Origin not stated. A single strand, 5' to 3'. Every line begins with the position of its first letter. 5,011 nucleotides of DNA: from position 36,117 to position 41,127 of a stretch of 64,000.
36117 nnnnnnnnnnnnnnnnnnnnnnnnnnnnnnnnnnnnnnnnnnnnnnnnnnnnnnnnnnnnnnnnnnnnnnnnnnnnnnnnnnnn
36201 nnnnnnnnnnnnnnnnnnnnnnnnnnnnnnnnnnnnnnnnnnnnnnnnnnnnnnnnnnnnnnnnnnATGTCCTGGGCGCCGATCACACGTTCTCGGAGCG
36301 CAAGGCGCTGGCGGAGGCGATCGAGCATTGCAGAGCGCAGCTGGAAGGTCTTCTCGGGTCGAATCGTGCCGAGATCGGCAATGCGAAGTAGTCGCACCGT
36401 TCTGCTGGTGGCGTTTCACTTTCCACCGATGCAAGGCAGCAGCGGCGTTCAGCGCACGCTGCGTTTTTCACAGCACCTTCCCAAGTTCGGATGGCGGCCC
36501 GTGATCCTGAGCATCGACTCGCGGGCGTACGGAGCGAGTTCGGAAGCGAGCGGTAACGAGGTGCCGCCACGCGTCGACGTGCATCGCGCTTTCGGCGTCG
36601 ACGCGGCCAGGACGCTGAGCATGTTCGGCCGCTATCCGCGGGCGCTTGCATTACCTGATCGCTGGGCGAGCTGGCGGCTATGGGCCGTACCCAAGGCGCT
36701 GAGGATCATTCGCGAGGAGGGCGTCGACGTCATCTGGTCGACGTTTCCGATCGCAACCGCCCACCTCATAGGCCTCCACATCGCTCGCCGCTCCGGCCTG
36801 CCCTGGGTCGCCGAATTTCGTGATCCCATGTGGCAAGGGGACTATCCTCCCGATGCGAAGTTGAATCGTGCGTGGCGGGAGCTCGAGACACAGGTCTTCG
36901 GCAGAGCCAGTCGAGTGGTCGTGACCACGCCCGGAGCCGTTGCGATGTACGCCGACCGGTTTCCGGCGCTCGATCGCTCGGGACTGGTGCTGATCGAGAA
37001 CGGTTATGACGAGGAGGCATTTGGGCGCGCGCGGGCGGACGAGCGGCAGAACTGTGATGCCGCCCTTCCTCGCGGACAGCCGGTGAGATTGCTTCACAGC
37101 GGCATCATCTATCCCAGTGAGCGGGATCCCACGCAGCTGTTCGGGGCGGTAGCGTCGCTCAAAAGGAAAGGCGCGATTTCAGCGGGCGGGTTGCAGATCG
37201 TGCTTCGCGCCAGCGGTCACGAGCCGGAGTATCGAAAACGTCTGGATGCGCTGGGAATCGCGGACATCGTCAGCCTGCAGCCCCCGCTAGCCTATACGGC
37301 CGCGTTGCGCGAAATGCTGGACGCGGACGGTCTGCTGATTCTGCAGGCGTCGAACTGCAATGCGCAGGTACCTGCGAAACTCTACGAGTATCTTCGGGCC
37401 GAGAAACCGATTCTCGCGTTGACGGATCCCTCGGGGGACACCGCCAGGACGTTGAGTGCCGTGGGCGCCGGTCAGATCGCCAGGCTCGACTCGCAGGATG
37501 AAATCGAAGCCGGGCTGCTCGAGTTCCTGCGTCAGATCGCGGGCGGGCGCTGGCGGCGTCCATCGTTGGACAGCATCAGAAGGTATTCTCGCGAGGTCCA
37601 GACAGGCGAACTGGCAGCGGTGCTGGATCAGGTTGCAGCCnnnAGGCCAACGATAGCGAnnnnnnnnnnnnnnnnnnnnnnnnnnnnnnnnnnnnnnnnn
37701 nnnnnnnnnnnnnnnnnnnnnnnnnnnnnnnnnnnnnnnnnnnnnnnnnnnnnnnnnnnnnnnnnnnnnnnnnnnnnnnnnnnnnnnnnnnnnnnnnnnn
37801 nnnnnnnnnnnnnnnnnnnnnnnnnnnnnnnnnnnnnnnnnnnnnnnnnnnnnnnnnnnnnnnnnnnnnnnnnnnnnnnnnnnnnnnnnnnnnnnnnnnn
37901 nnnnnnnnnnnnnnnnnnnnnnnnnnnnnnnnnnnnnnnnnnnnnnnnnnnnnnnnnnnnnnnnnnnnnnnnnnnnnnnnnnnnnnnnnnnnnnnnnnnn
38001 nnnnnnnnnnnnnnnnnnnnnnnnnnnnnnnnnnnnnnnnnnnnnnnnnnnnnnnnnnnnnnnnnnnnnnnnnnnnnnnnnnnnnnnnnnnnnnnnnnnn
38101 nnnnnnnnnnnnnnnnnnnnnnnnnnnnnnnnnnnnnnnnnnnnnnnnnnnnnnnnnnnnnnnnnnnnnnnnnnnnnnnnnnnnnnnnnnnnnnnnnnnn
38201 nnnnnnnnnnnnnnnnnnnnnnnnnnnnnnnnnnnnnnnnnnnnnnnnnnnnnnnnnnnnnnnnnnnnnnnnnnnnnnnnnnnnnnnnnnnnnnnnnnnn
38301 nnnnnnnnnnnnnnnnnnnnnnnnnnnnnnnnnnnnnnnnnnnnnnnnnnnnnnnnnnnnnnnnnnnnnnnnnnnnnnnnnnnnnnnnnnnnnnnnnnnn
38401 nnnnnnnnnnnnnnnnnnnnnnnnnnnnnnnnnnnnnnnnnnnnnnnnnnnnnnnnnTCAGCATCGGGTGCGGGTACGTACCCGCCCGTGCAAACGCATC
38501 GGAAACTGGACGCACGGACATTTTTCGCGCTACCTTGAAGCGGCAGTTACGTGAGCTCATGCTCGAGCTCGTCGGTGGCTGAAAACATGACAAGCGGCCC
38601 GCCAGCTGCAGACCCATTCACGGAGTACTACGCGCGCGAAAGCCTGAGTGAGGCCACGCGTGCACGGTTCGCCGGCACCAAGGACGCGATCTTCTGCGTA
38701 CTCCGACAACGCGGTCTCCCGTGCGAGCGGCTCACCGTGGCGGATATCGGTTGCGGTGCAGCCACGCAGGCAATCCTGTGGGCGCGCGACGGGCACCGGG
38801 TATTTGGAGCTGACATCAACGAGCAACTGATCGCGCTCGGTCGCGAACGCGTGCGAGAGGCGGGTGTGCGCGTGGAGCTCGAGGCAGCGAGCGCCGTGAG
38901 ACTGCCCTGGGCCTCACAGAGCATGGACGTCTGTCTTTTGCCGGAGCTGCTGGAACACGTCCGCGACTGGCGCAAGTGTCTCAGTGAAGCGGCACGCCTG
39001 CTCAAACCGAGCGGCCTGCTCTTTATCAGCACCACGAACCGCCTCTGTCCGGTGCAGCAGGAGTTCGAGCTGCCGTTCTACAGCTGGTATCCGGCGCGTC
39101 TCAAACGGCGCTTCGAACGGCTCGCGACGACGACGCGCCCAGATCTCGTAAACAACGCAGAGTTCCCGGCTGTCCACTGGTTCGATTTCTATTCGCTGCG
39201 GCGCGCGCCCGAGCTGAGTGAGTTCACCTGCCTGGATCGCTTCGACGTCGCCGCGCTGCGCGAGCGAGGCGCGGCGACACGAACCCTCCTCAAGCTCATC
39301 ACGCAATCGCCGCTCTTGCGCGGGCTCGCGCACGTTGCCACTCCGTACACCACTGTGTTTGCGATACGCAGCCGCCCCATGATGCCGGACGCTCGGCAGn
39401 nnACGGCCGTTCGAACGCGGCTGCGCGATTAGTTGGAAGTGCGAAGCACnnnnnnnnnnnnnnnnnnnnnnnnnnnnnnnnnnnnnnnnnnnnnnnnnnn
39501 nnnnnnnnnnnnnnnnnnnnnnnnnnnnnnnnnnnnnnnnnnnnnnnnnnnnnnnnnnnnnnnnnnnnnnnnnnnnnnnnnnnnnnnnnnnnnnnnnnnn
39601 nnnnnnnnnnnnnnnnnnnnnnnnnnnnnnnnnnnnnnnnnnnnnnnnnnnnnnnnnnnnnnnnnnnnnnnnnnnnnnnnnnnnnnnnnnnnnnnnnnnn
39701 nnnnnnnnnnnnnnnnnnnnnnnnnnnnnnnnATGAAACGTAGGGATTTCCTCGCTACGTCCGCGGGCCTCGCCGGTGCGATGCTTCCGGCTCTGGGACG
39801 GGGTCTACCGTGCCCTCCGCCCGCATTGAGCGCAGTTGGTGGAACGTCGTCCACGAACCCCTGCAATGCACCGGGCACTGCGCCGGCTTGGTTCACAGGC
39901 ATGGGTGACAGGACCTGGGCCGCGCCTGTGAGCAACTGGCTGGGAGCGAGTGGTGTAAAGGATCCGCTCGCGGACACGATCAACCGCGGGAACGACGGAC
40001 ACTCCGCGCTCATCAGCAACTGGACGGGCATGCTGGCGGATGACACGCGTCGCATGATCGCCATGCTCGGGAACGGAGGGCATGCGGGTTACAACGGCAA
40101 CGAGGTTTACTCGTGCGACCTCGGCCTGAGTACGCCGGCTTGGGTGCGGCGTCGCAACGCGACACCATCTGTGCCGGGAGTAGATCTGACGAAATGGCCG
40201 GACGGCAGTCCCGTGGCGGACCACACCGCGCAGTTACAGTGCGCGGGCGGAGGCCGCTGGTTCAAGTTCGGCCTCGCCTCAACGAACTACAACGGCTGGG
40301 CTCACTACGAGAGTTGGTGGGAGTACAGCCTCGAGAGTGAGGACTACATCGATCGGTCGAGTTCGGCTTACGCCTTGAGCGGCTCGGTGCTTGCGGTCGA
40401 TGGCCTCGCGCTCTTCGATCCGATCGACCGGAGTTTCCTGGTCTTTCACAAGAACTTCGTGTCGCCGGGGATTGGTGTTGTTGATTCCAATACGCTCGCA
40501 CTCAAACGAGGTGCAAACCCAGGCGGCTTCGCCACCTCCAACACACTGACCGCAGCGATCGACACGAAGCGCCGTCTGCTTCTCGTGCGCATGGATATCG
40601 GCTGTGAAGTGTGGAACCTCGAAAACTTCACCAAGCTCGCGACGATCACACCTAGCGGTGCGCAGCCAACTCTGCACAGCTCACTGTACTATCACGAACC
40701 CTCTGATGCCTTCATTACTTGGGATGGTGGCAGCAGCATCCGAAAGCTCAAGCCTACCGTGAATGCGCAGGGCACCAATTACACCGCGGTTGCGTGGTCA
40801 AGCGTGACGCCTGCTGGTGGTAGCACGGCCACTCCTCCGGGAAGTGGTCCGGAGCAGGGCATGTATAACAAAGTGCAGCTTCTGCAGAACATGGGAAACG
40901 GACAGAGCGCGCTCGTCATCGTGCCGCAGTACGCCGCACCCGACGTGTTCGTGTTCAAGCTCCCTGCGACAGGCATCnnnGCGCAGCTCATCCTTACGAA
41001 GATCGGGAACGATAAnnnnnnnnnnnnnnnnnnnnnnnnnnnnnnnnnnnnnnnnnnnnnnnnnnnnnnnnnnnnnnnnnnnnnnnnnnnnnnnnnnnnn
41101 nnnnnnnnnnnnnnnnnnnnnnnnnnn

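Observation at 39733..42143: Riboswitch-led pair of Tat-exported proteins that share only a ~48-aa N-terminal module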

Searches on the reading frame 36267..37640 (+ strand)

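Call 16: search_protein_families(library=pfam, proteins=[window:36267-37640:+], max_evalue=0.001)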
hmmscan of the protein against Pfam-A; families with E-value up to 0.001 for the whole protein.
window:36267-37640:+ (458 aa): 2 families
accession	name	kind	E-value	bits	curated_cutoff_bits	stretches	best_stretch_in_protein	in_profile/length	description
PF13579.12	Glyco_trans_4_4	-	3.8e-11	44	29.7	1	62-246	5-158/158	Glycosyl transferase 4-like domain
PF13439.12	Glyco_transf_4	-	9e-11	42.5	28.5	1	65-250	9-169/170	Glycosyltransferase Family 4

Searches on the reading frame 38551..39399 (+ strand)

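Call 4: search_protein_families(library=pfam, proteins=[window:38551-39399:+], max_evalue=1)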
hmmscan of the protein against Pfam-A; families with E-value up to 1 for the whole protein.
window:38551-39399:+ (283 aa): 12 families
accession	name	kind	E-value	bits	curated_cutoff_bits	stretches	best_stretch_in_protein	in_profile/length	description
PF08241.18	Methyltransf_11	-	8.6e-21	74.8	21.2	1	65-159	2-95/95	Methyltransferase domain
PF13649.12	Methyltransf_25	-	1.6e-18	67.6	27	1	63-155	1-97/97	Methyltransferase domain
PF13847.12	Methyltransf_31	-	5.1e-17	62.4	27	1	61-168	5-114/145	Methyltransferase domain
PF13489.12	Methyltransf_23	-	1.2e-11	45.1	27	1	61-174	24-131/164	Methyltransferase domain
PF08242.18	Methyltransf_12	-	1.9e-11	45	30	1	65-157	2-98/98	Methyltransferase domain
PF01209.24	Ubie_methyltran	-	9.9e-11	41.9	20.1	1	61-175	49-169/233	ubiE/COQ5 methyltransferase family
PF05148.21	Methyltransf_8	-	0.00021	21.6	27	1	59-161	72-158/219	Hypothetical methyltransferase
PF05175.20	MTS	-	0.011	15.9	23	1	62-163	34-142/170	Methyltransferase small domain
PF03141.22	Methyltransf_29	-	0.031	13.3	23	1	62-162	120-220/506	Putative S-adenosyl-L-methionine-dependent methyltransferase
PF06325.19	PrmA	-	0.062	13.2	22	1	61-160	163-259/296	Ribosomal protein L11 methyltransferase (PrmA)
PF13679.12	Methyltransf_32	-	0.22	11.9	27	1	58-112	24-84/143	Methyltransferase domain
PF09445.16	Methyltransf_15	-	0.34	10.9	22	1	63-106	4-47/165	RNA cap guanine-N2 methyltransferase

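Call 7: search_protein_families(library=ncbifam, proteins=[window:38551-39399:+], max_evalue=1)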
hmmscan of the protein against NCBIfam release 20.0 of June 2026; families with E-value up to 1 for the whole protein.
window:38551-39399:+ (283 aa): 44 families (the best 25 are shown)
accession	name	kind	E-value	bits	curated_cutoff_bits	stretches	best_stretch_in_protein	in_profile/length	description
TIGR01983.1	UbiG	equivalog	3.5e-17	62.5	102.95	1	57-164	47-156/228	bifunctional 2-polyprenyl-6-hydroxyphenol methylase/3-demethylubiquinol 3-O-methyltransferase UbiG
NF045667.1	MTase_DVU1556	equivalog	3.1e-15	56.2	155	1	62-160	25-120/213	DVU_1556 family methyltransferase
NF043040.1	corrin_prot_MT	hypoth_equivalog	1.5e-12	47.4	180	1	60-160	42-148/216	corrinoid protein-associated methyltransferase CpaM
TIGR01934.1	MenG_MenH_UbiE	subfamily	1.9e-12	47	158.35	1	60-180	40-159/223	ubiquinone/menaquinone biosynthesis methyltransferase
NF001244.0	PRK00216.1-5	equivalog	1.6e-11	44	216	1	62-163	51-157/236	bifunctional demethylmenaquinone methyltransferase/2-methoxy-6-polyprenyl-1,4-benzoquinol methylase UbiE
NF041537.1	ArsM_AhpD_UU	exception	1.5e-10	40.4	510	1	62-179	79-200/345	arsenite methyltransferase/AhpD domain selenoprotein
NF001241.0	PRK00216.1-2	equivalog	2.2e-10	40.6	327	1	62-172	54-158/231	demethylmenaquinone methyltransferase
NF001240.0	PRK00216.1-1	equivalog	2.3e-10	39.9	378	1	63-164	67-173/251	bifunctional demethylmenaquinone methyltransferase/2-methoxy-6-polyprenyl-1,4-benzoquinol methylase UbiE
NF047649.1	MTase_UXPK_star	exception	2.6e-10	39.8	460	1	62-163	80-185/283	methyltransferase/UXPK-star double selenoprotein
NF052510.1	methyltran_MpqE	exception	8.6e-10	38.4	335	1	61-182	48-171/234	methyl-plastoquinone biosynthesis methyltransferase MpqE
NF041536.1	ArsM_DUF2284_UU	exception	7.4e-09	34.4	575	1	62-179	79-200/459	arsenite methyltransferase/DUF2284 domain selenoprotein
TIGR02752.1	MenG_heptapren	equivalog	8.4e-09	35.3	419.85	1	62-162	48-152/231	demethylmenaquinone methyltransferase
NF008823.0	PRK11873.1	subfamily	1.1e-08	35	263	1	62-160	80-182/272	arsenite methyltransferase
NF041255.1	mycofact_MftM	equivalog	1.8e-08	34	200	1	62-150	142-232/289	mycofactocin oligosaccharide methyltransferase MftM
NF001243.0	PRK00216.1-4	equivalog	2e-08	33.9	235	1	63-163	51-155/237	demethylmenaquinone methyltransferase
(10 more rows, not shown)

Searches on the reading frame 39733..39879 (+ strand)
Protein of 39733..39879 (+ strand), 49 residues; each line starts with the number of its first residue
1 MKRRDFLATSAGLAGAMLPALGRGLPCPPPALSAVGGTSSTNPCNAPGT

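Call 49: search_protein_representatives(alignment_id=A3)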
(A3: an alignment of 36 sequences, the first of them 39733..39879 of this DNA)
Query: 36 sequences, 49 profile positions. Proteins with E-value up to 0.001 (for the whole library): 277; up to 1e-10: 138; up to 1e-30: 0. The best 150 are listed.
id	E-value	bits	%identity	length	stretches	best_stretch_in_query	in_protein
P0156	3.0e-19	84.8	-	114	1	1-48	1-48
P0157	4.5e-18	81.0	-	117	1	1-48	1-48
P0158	5.0e-18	80.9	-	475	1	1-48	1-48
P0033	6.2e-18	80.6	-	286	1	1-48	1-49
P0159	6.5e-18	80.5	-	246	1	1-48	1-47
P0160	6.8e-18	80.5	-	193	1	1-48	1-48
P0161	1.0e-17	79.9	-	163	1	1-47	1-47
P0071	1.4e-17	79.5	-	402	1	1-48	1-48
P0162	1.9e-17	79.1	-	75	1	1-48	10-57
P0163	2.6e-17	78.6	-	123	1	1-48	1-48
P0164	3.6e-17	78.2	-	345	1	1-48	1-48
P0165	4.3e-17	77.9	-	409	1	1-48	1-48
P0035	1.4e-16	76.3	-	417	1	1-48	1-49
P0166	1.4e-16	76.2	-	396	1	1-48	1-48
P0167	1.6e-16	76.1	-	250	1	1-47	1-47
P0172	5.2e-16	74.4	-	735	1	1-48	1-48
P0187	2.2e-14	69.2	-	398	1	1-48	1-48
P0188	2.5e-14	69.1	-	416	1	1-47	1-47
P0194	3.7e-14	68.5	-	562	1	1-47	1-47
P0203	1.0e-13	67.1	-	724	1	1-47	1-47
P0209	1.6e-13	66.5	-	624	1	1-48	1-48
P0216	2.0e-13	66.2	-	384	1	1-48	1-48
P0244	5.0e-12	61.7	-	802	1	2-47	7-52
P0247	5.4e-12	61.6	-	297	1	1-48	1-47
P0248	5.8e-12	61.5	-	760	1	1-48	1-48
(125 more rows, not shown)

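Call 51: search_protein_families(library=pfam, proteins=[P0172, P0203, P0244, P0248, P0194, P0209, P0187, P0188, P0216, P0247], max_evalue=0.01)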
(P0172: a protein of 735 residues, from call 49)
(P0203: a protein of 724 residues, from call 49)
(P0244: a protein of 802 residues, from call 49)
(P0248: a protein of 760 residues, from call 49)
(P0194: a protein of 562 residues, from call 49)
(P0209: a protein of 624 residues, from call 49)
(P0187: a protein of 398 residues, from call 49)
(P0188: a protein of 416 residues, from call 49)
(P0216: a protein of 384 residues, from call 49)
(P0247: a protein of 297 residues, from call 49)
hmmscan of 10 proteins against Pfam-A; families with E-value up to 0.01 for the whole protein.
P0172 (735 aa): 0 families

P0203 (724 aa): 0 families

P0244 (802 aa): 1 family
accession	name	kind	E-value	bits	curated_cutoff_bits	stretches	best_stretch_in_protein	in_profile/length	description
PF19501.5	PcRGLX_1st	-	5.7e-05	23.3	22.1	1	65-119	9-67/83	PcRGLX-like N-terminal RIFT barrel domain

P0248 (760 aa): 0 families

P0194 (562 aa): 3 families
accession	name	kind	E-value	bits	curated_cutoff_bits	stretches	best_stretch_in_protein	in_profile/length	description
PF06848.17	Disaggr_repeat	-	3.7e-12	46.7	33.9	1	78-165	85-179/179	Disaggregatase related repeat domain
PF24517.2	CBM96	-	1.8e-06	28.3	26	1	186-246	17-82/164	Carbohydrate-binding module family 96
PF21294.4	Polysacc_lyase_14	-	2.7e-05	24.4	27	1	451-537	125-200/215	Polysaccharide lyase 14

P0209 (624 aa): 1 family
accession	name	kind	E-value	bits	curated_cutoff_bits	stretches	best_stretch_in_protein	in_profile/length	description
PF24517.2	CBM96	-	0.0011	19.2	26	0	213-270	38-98/164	Carbohydrate-binding module family 96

P0187 (398 aa): 0 families

P0188 (416 aa): 0 families

P0216 (384 aa): 0 families

P0247 (297 aa): 0 families

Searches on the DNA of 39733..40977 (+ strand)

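Call 24: search_rna_families(sources=[L001], threshold=gathering)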
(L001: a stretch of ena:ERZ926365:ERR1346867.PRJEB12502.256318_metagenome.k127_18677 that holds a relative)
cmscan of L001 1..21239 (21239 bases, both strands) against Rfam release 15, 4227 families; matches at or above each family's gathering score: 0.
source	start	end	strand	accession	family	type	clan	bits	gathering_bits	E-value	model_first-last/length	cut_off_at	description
